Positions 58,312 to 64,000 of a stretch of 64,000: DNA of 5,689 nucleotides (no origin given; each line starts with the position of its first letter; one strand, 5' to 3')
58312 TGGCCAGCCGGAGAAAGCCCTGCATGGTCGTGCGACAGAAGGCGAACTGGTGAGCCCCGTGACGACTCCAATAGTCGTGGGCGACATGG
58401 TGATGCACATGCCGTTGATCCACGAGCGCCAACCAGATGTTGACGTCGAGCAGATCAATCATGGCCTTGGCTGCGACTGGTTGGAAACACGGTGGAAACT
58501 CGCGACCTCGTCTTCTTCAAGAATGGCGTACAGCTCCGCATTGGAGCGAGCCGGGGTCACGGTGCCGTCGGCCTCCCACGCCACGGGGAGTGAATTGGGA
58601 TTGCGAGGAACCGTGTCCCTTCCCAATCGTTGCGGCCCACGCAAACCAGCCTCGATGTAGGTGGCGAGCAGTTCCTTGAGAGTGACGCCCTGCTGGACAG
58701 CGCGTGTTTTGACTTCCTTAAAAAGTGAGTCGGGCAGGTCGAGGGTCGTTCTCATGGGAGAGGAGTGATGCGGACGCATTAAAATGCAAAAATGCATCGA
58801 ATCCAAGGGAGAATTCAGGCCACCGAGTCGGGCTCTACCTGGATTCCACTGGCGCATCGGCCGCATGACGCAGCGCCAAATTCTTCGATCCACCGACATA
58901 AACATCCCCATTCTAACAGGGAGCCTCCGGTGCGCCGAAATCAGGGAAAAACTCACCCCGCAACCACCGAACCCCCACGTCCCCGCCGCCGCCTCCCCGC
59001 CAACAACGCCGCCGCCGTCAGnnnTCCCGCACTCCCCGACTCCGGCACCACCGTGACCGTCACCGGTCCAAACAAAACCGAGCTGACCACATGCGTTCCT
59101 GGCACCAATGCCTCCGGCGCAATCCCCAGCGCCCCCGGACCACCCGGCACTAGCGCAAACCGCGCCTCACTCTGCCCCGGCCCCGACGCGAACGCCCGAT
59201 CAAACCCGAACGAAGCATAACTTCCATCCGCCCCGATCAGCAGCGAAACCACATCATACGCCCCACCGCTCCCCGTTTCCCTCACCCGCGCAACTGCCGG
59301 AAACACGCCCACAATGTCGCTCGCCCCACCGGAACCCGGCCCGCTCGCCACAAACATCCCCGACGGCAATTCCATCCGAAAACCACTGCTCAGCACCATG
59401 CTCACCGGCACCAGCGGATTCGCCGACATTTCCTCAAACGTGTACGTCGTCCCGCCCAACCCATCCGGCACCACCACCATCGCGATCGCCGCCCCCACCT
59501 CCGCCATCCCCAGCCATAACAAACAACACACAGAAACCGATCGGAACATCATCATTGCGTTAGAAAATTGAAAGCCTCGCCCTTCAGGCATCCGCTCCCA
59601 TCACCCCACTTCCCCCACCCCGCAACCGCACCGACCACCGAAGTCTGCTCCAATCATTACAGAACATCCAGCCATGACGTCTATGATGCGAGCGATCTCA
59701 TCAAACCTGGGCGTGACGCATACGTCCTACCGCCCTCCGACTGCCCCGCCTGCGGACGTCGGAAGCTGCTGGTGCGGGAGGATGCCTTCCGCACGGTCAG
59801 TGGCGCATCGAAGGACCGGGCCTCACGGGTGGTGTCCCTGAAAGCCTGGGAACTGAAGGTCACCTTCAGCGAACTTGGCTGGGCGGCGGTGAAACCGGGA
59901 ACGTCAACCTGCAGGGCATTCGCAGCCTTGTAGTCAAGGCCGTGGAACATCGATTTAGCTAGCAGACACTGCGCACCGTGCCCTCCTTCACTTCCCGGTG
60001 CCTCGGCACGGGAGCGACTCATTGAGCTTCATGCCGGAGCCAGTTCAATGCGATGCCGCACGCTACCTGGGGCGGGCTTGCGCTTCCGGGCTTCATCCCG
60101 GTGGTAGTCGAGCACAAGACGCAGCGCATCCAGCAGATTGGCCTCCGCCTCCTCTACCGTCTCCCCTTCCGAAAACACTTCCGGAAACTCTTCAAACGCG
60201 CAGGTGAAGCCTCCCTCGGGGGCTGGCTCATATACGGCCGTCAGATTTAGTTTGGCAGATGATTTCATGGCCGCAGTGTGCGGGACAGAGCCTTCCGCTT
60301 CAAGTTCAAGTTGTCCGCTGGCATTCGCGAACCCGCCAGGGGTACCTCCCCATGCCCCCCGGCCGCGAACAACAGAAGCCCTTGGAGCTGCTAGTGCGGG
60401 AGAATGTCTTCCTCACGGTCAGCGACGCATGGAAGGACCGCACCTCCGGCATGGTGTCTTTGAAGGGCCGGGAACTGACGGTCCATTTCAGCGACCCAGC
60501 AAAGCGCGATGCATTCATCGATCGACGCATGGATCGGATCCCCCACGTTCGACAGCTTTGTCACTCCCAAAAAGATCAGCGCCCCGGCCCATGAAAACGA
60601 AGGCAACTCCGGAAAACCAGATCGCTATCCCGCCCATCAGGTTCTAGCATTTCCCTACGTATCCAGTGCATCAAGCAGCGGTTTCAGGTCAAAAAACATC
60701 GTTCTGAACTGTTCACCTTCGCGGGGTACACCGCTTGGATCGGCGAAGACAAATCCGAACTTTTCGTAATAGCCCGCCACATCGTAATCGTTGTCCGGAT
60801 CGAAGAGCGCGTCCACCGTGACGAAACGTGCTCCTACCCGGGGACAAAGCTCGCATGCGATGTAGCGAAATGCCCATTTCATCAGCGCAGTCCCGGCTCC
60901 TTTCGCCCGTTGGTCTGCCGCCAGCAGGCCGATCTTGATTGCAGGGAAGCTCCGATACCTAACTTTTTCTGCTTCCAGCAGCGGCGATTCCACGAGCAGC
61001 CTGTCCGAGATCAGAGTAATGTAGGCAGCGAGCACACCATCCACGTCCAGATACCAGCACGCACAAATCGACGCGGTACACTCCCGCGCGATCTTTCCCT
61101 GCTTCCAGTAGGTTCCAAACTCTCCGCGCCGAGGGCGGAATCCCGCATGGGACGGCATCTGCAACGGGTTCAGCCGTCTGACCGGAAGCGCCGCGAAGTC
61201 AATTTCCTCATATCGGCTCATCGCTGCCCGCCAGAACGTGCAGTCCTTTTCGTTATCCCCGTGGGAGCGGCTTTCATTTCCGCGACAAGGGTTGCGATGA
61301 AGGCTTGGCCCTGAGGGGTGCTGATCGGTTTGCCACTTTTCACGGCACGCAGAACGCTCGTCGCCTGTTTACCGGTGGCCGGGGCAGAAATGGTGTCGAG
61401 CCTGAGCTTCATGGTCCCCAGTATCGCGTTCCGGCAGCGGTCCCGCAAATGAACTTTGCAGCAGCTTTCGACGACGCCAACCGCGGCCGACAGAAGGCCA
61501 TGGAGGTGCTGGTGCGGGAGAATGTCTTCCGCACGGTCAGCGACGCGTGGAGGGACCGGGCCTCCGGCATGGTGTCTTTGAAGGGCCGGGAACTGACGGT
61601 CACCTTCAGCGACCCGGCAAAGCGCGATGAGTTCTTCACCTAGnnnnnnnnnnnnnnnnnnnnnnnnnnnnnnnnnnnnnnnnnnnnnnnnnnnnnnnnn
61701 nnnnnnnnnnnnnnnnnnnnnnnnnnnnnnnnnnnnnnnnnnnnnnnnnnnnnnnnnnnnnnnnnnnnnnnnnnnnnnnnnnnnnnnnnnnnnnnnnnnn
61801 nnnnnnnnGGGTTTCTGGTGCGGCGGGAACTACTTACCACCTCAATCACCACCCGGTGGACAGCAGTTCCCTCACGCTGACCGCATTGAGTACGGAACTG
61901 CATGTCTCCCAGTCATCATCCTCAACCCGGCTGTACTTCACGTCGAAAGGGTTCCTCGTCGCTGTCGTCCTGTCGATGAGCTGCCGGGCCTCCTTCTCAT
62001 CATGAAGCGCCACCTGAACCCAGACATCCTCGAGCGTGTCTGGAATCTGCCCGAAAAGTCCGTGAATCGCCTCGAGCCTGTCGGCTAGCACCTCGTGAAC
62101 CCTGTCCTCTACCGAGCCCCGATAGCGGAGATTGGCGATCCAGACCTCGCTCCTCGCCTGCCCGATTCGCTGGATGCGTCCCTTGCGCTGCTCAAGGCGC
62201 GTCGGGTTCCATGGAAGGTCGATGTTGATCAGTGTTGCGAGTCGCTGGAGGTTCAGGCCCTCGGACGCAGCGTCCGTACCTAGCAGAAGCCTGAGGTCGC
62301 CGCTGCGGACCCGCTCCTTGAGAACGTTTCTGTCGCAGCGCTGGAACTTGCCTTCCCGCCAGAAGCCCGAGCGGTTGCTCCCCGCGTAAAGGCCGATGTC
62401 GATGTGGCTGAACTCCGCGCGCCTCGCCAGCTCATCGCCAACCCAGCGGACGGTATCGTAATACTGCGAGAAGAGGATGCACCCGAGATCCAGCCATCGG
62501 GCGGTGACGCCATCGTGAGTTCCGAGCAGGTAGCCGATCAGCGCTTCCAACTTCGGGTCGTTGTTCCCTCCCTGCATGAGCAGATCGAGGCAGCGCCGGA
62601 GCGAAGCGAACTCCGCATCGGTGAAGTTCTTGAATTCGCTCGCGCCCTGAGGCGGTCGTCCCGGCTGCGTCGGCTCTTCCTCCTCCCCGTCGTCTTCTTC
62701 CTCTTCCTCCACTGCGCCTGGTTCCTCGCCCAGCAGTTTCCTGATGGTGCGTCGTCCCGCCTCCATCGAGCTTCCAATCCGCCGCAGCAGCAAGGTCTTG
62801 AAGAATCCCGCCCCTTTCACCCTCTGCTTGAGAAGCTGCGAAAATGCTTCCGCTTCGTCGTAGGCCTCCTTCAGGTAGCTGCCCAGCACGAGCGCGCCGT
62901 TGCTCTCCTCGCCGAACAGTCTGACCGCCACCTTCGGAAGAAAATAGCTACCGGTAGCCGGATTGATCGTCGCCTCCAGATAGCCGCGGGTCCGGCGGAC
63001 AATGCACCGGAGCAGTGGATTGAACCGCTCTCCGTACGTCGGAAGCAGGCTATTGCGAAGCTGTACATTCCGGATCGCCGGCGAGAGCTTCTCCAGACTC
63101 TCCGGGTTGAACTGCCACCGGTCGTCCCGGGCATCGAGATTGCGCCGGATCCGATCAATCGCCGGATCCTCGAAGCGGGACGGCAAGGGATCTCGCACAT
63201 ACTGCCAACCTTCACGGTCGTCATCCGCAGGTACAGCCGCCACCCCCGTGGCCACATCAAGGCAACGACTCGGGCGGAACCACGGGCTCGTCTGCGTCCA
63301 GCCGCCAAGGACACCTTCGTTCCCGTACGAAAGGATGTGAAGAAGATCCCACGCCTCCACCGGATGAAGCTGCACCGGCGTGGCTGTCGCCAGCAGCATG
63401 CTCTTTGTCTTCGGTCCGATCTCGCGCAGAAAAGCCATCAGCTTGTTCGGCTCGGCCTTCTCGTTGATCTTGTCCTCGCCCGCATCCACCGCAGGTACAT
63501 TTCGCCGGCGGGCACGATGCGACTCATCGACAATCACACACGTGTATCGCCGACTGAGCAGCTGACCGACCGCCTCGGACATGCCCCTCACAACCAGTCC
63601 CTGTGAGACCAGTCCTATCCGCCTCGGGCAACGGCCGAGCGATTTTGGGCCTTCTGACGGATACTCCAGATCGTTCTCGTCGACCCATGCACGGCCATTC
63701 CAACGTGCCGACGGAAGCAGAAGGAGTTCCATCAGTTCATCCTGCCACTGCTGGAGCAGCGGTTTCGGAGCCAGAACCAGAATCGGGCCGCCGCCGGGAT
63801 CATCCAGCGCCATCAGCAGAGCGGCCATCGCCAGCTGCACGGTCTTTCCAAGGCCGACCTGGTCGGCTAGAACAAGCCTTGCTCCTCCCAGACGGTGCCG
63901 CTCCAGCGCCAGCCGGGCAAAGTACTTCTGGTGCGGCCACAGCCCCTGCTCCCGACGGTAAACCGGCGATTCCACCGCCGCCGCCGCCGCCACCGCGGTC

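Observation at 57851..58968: vapBC-2 cassette inserted between duplicated copies of the murA 5' end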

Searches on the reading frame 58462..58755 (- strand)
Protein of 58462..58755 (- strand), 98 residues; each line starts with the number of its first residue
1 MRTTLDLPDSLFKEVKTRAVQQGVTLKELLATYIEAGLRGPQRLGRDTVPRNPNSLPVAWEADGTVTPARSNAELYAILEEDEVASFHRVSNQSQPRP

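Call 9: search_protein_families(library=pfam, proteins=[window:58462-58755:-], max_evalue=0.01)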
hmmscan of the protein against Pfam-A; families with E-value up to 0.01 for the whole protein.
window:58462-58755:- (98 aa): 0 families

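Call 41: search_protein_families(library=ncbifam, proteins=[window:58462-58755:-], max_evalue=0.01)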
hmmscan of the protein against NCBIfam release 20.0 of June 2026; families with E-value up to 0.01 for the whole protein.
window:58462-58755:- (98 aa): 0 families

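Call 77: search_protein_families(library=pfam, proteins=[window:58462-58755:-], max_evalue=10)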
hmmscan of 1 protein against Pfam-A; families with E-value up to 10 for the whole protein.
window:58462-58755:- (98 aa): 4 families
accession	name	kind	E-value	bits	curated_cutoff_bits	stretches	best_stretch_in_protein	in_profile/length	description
PF12441.14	CopG_antitoxin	-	0.035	15.3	28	1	4-35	46-77/79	CopG antitoxin of type II toxin-antitoxin system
PF07878.17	RHH_5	-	0.062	13.5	26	1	2-39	3-40/43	CopG-like RHH_1 or ribbon-helix-helix domain, RHH_5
PF19891.5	DUF6364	-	0.12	13.3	27.3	1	4-80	6-67/70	Family of unknown function (DUF6364)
PF09957.15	VapB_antitoxin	-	0.19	12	23.4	1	1-16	1-16/47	Bacterial antitoxin of type II TA system, VapB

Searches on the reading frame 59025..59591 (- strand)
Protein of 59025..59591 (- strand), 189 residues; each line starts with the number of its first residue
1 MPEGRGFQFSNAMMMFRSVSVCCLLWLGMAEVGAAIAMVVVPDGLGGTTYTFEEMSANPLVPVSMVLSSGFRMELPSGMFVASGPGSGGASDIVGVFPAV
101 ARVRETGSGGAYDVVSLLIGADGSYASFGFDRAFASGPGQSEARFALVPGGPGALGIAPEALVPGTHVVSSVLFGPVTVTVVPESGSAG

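Call 9: search_protein_families(library=pfam, proteins=[window:59025-59591:-], max_evalue=0.01)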
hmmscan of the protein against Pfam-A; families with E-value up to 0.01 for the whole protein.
window:59025-59591:- (189 aa): 0 families

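Call 64: find_related_loci(query=window:59025-59591:-, collection=metagenome_contigs, flank=4000)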
Query window:59025-59591:- (189 aa) in metagenome_contigs; peptide patterns used: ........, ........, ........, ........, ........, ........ (x = any residue, [..] = any of these).
422 stretches matched a pattern; 1 encode a relative of the query (tblastn E <= 1e-3); 1 distinct loci.
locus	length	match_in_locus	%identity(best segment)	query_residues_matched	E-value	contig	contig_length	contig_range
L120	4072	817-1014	83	122-187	3e-30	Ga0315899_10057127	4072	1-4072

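Call 68: search_protein_families(library=pfam, proteins=[L120:1817-2428:+, L120:2434-2646:+, L120:204-632:+, L120:856-1089:+], max_evalue=0.05)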
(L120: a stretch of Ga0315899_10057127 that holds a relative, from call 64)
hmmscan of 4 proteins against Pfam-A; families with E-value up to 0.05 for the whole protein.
L120:1817-2428:+ (204 aa): 0 families

L120:2434-2646:+ (71 aa): 0 families

L120:204-632:+ (143 aa): 1 family
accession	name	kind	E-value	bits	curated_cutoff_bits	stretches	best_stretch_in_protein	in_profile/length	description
PF01850.27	PIN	-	1.9e-06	29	23.6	1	4-127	2-115/120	PIN domain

L120:856-1089:+ (78 aa): 1 family
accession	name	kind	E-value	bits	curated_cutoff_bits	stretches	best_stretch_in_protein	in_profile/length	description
PF07589.16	PEP-CTERM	-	0.0015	19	20.7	1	48-69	2-24/24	PEP-CTERM motif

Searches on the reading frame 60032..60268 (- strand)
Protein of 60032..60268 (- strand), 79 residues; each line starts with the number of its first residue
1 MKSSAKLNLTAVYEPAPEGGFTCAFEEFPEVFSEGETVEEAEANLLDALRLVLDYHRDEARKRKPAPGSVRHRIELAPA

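Call 9: search_protein_families(library=pfam, proteins=[window:60032-60268:-], max_evalue=0.01)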
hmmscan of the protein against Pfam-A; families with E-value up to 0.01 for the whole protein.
window:60032-60268:- (79 aa): 2 families
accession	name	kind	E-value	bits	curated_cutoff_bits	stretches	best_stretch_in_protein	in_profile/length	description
PF21748.3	UPF0150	-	0.00077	19.8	27.3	1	11-49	10-49/64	UPF0150-like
PF15919.11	HicB_lk_antitox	-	0.0047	17.5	27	1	19-71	11-62/123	HicB_like antitoxin of bacterial toxin-antitoxin system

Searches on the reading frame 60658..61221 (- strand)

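Call 9: search_protein_families(library=pfam, proteins=[window:60658-61221:-], max_evalue=0.01)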
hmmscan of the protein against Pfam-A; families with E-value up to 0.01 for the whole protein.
window:60658-61221:- (188 aa): 1 family
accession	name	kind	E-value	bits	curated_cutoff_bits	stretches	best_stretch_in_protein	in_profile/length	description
PF13508.13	Acetyltransf_7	-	0.0012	19.6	27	1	102-158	38-83/84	Acetyltransferase (GNAT) domain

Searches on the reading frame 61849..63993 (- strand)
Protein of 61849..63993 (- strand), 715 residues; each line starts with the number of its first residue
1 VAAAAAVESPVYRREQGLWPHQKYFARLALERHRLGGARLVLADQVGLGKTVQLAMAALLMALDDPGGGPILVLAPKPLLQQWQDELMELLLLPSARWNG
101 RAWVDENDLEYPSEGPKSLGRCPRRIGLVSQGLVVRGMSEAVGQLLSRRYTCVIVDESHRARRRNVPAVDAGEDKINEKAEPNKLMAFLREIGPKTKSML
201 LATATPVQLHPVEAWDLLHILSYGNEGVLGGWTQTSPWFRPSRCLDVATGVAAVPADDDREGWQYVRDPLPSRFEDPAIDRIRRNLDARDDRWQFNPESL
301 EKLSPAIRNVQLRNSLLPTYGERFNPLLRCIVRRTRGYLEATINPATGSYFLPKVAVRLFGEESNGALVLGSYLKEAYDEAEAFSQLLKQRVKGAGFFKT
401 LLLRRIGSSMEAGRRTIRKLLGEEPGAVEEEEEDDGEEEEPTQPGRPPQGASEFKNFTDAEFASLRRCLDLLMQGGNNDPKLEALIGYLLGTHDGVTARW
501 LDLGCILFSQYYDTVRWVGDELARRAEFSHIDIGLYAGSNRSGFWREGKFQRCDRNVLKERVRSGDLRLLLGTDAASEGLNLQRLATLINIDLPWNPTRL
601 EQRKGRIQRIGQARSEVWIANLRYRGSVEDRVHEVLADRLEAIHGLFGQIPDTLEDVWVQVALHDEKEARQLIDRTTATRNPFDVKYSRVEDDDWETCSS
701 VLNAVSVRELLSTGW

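Call 42: search_protein_families(library=pfam, proteins=[window:61849-63993:-], max_evalue=0.05)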
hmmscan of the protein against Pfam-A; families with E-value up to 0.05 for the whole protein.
window:61849-63993:- (715 aa): 4 families
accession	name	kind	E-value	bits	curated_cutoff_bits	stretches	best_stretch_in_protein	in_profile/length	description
PF00271.37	Helicase_C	-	4.3e-14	53.1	23.5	1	506-611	19-110/110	Helicase conserved C-terminal domain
PF00176.29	SNF2-rel_dom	-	4.9e-10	39.4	24.9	1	21-89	1-72/290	SNF2-related domain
PF04851.21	ResIII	-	6.6e-05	23.3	22.5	1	20-186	6-156/164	Type III restriction enzyme, res subunit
PF00270.35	DEAD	-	0.0019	18.4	26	1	36-206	13-160/167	DEAD/DEAH box helicase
